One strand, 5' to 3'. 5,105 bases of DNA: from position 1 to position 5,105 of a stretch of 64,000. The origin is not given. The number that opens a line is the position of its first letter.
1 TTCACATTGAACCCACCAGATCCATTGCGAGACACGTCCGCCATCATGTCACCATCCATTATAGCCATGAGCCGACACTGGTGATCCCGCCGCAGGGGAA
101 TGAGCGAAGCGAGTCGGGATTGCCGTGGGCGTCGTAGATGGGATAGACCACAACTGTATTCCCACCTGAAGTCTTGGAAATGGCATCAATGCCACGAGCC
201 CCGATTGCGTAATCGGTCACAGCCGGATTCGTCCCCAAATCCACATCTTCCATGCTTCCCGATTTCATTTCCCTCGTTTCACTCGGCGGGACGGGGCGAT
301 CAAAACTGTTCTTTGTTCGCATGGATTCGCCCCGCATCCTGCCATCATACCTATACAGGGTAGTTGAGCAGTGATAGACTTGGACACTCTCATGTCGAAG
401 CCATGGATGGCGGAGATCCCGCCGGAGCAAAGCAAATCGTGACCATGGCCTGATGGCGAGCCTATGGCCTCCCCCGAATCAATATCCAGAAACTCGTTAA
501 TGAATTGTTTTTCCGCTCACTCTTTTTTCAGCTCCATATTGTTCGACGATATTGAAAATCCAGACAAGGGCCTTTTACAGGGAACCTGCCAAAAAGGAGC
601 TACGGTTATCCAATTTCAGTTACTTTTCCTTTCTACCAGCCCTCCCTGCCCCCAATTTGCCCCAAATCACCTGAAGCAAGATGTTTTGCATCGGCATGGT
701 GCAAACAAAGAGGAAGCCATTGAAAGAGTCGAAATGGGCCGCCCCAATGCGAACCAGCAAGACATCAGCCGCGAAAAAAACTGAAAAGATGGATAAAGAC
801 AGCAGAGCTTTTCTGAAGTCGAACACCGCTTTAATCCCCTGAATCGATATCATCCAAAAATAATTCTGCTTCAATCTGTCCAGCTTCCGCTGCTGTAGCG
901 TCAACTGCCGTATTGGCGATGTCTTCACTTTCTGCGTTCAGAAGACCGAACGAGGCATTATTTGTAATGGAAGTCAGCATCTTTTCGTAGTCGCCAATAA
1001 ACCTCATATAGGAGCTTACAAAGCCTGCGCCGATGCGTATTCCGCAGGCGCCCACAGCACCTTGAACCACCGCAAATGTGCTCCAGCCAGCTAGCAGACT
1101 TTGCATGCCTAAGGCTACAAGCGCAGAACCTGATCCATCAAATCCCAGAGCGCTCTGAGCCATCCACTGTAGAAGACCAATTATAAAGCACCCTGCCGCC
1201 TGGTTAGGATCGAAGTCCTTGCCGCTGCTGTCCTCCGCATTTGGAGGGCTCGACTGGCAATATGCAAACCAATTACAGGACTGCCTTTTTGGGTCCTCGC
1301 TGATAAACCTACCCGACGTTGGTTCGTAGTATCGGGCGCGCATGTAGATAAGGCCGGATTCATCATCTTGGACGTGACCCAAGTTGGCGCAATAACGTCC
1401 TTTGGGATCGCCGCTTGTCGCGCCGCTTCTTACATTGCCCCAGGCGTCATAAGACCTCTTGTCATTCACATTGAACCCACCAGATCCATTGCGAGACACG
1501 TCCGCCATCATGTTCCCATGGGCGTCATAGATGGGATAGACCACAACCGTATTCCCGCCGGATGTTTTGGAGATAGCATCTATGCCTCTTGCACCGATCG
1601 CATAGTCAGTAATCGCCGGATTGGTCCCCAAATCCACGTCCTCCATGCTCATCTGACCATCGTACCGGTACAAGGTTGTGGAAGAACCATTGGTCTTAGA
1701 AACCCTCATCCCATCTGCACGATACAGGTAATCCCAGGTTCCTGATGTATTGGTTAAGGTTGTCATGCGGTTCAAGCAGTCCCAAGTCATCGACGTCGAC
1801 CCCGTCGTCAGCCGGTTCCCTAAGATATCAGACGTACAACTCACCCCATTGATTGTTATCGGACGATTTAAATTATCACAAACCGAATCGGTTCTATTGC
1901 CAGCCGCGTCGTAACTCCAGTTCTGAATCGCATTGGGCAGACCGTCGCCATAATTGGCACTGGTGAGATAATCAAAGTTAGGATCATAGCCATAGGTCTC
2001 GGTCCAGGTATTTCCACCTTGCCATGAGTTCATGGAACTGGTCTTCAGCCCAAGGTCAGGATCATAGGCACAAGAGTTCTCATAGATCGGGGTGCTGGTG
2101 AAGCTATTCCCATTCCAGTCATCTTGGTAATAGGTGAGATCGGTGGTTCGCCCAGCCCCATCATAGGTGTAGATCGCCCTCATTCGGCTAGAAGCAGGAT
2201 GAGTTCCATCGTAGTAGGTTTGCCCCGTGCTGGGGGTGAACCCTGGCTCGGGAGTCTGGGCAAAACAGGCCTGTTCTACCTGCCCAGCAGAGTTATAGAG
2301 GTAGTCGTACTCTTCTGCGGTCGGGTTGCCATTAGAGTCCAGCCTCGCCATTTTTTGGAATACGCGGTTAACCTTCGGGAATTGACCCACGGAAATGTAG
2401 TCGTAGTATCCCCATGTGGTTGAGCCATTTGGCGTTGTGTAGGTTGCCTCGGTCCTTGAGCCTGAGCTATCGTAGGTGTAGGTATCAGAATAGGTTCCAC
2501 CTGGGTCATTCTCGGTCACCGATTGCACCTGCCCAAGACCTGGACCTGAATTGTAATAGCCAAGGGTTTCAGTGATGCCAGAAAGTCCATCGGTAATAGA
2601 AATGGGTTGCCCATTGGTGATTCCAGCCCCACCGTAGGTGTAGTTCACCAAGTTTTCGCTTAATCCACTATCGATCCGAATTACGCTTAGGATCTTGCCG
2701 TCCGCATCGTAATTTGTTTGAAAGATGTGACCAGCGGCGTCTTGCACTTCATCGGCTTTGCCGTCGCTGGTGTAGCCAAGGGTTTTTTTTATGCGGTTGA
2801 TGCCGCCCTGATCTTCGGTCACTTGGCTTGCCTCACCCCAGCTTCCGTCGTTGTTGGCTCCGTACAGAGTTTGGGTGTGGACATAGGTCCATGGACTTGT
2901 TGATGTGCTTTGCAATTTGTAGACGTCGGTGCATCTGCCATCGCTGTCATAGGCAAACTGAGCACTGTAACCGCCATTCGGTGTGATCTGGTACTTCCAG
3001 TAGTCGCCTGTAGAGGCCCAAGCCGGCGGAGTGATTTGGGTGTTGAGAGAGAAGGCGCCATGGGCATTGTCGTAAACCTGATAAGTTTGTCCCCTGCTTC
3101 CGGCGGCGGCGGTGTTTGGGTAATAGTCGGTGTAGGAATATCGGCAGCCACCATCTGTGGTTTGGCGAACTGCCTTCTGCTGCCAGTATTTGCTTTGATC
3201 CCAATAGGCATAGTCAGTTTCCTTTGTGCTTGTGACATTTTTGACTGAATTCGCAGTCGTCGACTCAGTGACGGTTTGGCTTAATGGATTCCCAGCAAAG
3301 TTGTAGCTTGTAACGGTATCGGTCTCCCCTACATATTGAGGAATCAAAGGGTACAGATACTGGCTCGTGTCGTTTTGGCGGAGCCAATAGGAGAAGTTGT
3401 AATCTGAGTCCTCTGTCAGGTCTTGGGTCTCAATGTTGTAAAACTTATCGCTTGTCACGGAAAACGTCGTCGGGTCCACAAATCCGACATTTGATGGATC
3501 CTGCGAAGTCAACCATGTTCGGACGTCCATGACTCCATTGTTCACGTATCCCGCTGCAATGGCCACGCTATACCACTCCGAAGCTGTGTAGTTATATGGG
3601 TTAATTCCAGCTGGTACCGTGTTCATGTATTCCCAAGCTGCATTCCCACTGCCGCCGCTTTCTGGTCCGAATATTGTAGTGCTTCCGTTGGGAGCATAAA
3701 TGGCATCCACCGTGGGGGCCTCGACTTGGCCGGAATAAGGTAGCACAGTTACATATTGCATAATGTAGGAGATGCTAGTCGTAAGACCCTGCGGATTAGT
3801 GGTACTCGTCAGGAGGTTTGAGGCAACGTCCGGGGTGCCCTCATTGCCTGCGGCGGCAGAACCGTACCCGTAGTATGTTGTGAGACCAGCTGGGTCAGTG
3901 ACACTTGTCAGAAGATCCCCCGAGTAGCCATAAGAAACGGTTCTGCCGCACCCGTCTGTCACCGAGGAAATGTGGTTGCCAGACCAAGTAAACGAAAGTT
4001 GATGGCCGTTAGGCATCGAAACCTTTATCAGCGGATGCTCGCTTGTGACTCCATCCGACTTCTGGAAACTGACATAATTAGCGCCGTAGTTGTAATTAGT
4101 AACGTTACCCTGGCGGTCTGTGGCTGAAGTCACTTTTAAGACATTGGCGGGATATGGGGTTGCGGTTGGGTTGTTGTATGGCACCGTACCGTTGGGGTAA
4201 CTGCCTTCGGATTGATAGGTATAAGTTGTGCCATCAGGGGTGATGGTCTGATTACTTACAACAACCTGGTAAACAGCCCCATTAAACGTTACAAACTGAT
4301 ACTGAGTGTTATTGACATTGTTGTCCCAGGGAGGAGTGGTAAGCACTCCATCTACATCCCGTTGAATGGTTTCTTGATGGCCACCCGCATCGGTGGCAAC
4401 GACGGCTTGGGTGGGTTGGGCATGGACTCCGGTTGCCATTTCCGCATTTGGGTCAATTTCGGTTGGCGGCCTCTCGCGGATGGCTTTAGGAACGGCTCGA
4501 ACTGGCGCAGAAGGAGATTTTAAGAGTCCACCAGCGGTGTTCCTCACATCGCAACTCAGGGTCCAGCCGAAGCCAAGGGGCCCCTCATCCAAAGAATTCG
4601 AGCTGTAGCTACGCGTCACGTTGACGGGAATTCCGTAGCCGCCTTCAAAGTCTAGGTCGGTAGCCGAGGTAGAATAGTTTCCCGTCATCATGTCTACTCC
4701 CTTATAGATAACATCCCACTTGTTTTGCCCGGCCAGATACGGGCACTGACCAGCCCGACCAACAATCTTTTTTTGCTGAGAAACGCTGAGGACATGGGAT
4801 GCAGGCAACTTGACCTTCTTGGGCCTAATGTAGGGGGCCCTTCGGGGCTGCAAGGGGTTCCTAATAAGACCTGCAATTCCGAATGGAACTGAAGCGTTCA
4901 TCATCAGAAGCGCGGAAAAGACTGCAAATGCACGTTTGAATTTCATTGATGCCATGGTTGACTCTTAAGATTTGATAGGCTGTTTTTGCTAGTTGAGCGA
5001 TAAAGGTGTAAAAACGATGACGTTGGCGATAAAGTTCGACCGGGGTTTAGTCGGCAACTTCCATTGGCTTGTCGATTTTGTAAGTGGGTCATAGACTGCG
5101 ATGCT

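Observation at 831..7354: Rhs polymorphic toxin with a Sec signal peptide in an operon with a C39-like peptidase membrane protein and a secreted S/T-rich protein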

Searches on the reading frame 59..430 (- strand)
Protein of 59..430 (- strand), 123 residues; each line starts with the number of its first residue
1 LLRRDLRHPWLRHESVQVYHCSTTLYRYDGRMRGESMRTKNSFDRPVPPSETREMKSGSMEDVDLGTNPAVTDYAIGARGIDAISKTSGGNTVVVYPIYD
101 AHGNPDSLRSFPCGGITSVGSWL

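Call 3: search_protein_families(library=pfam, proteins=[window:59-430:-], max_evalue=0.01)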
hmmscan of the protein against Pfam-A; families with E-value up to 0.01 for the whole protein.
window:59-430:- (123 aa): 0 families

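Call 4: search_protein_families(library=ncbifam, proteins=[window:59-430:-], max_evalue=0.01)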
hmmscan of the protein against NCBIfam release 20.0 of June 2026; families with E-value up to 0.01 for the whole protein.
window:59-430:- (123 aa): 0 families

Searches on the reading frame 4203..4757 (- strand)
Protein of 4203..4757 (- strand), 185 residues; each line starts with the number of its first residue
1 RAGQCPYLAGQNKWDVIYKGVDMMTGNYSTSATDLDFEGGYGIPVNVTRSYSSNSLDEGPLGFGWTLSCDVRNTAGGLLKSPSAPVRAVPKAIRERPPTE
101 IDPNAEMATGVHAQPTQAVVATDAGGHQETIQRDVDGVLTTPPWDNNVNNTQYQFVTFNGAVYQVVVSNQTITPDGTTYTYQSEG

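Call 93: search_dna_similar(query=window:4203-4757:-, collection=plasmids, mode=protein, max_evalue=0.001, max_rows=25, rows=spread)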
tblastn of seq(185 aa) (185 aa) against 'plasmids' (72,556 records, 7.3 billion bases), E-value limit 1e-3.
Records with a match: 1; places in all: 1; records where one place covers at least 80% of the query: 0.
Best place of each record, by identity: <60% 1.
By first word of the organism name: Rossellomorea 1.
By predicted mobility (MOB-suite, as given by PLSDB): non-mobilizable 1.
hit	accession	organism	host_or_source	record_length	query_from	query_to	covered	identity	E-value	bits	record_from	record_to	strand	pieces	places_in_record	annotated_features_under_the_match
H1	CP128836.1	Rossellomorea sp. AcN35-11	-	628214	21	86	36%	40.9%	2e-4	48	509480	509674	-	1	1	DNRLRE domain-containing protein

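Call 94: get_annotated_region(hit=H1, flank=6000)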
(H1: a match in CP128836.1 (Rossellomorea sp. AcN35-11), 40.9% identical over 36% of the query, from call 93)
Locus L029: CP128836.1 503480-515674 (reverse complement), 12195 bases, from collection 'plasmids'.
description: Rossellomorea sp. AcN35-11 plasmid unnamed, complete sequence
organism: Rossellomorea sp. AcN35-11 (NCBI taxid 3055076)
taxonomy: Bacteria; Bacillota; Bacilli; Bacillales; Bacillaceae; Rossellomorea; Rossellomorea sp. AcN35-11
host: -; source: -; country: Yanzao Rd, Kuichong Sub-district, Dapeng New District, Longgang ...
typing (MOB-suite, as given by PLSDB): non-mobilizable
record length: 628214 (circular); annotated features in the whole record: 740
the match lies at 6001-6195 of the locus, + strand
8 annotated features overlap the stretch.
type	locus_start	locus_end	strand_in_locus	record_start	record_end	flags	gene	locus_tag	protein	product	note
CDS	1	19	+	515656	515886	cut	-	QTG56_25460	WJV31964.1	hypothetical protein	-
CDS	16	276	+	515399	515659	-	-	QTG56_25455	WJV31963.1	hypothetical protein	-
CDS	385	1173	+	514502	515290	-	-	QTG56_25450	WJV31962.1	NERD domain-containing protein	-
CDS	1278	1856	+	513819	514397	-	-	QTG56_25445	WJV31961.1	GNAT family N-acetyltransferase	-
CDS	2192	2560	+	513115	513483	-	-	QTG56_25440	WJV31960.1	hypothetical protein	-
CDS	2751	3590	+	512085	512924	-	-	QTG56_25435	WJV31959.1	hypothetical protein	-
CDS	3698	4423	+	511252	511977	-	-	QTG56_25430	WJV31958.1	hypothetical protein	-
CDS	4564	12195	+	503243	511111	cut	-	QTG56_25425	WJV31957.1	DNRLRE domain-containing protein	-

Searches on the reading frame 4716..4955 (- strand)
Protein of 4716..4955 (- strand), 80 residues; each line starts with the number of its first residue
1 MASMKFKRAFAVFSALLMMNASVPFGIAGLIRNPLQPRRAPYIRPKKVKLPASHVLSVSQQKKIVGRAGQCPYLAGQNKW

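Call 62: search_protein_families(library=ncbifam, proteins=[window:4716-4955:-], max_evalue=10)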
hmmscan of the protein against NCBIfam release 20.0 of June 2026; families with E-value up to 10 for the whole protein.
seq(80 aa): 0 families
